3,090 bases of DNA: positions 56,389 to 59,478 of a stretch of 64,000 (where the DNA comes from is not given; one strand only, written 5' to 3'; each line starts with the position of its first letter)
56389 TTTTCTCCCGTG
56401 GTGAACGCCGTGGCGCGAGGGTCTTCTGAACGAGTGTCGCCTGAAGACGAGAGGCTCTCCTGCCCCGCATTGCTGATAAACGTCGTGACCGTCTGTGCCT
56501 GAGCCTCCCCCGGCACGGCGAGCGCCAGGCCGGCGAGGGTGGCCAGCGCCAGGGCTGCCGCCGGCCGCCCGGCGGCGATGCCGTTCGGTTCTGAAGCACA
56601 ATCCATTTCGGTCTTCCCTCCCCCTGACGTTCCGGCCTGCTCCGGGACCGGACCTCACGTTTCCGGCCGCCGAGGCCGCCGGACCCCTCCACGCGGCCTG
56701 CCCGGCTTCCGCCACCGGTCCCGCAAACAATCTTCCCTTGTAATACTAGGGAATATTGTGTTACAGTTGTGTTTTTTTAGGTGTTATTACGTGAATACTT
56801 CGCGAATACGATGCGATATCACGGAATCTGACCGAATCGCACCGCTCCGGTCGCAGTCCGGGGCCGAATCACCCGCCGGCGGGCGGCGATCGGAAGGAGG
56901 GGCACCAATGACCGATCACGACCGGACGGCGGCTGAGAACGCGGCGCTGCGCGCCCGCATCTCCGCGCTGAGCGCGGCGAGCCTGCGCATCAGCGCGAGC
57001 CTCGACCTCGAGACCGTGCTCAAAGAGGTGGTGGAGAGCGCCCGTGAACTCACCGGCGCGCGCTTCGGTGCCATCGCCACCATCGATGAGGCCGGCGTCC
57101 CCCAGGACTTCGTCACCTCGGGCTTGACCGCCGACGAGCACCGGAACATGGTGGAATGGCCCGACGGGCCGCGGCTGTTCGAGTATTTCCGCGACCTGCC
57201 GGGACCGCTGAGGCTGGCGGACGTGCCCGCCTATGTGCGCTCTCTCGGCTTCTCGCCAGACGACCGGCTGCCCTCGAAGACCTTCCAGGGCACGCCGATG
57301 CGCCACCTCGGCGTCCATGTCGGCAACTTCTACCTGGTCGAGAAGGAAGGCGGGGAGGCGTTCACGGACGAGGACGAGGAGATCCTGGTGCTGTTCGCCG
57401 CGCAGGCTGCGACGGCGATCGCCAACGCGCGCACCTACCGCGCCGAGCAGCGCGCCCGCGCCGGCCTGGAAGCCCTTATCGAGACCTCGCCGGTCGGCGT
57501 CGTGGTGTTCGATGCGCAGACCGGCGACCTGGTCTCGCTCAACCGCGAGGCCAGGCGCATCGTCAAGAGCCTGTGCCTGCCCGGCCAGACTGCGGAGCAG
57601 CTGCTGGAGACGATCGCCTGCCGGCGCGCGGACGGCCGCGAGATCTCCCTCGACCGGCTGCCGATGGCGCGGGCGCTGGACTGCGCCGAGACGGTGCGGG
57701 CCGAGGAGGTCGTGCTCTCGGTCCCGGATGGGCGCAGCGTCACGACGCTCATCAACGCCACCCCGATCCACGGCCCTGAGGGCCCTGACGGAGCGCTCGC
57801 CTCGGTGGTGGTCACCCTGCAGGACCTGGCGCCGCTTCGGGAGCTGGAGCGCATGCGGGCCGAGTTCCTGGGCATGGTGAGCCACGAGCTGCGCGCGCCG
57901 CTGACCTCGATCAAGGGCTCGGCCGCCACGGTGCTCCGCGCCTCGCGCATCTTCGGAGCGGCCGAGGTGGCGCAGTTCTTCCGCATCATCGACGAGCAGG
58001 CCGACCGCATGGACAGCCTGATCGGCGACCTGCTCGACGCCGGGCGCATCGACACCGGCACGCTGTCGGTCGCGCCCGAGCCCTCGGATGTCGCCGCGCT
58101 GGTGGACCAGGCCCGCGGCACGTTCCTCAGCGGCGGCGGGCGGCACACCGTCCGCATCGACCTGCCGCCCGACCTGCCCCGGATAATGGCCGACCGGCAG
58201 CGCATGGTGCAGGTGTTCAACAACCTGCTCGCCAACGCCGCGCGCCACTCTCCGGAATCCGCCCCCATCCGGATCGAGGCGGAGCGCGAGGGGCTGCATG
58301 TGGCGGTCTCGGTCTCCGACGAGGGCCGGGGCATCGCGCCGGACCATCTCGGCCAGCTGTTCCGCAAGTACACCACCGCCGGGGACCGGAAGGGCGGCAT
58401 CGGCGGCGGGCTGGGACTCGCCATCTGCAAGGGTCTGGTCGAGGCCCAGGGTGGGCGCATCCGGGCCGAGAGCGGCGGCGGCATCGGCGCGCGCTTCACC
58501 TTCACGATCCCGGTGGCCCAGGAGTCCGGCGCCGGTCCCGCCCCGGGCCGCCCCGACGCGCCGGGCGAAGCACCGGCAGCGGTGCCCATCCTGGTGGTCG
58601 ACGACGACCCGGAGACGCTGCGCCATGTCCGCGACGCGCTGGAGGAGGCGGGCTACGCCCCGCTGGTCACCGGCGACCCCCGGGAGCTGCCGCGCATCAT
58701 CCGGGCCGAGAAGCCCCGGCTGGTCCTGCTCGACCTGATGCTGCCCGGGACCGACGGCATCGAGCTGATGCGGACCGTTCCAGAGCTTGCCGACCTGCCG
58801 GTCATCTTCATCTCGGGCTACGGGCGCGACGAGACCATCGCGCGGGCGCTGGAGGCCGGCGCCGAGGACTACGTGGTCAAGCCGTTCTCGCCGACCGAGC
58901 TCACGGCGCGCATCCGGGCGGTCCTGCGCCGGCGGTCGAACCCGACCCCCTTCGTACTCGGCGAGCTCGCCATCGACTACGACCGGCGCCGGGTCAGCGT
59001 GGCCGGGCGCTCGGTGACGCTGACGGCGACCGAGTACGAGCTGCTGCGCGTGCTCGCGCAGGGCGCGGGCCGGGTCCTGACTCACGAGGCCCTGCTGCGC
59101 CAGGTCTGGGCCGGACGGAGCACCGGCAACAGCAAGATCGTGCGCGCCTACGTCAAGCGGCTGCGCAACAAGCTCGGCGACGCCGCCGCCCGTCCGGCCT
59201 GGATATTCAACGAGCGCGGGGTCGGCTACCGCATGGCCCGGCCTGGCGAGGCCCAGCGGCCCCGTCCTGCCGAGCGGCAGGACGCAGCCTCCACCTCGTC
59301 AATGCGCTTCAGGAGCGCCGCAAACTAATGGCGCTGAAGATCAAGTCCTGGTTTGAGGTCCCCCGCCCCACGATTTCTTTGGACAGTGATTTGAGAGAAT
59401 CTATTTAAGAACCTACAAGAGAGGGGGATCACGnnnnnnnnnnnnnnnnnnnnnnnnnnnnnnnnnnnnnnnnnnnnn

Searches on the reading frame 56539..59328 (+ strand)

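Call 24: search_protein_families(library=pfam, proteins=[window:56539-59328:+], max_evalue=0.001)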
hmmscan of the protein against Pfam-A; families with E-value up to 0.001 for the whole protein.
window:56539-59328:+ (929 aa): 8 families
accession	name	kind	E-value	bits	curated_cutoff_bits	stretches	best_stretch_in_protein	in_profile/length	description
PF02518.31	HATPase_c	-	7e-26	91.3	26.4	1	552-660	2-110/111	Histidine kinase-, DNA gyrase B-, and HSP90-like ATPase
PF00072.30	Response_reg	-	2.2e-25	89.4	30.2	1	684-793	1-111/111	Response regulator receiver domain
PF00486.34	Trans_reg_C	-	4.5e-21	75.1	26.2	1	823-899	1-77/77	Transcriptional regulatory protein, C terminal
PF00512.31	HisKA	-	6e-16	58.7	26.9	1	440-507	2-66/66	His Kinase A (phospho-acceptor) domain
PF13185.12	GAF_2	-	6.9e-11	42.9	28.6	1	155-295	2-136/136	GAF domain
PF01590.32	GAF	-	6.2e-09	36.9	22.4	1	156-294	1-133/133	GAF domain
PF13581.12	HATPase_c_2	-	1.6e-05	25.4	27.4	1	559-636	35-111/127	Histidine kinase-like ATPase domain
PF13188.13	PAS_8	-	0.00076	19.7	21.8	0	310-365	3-56/65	PAS domain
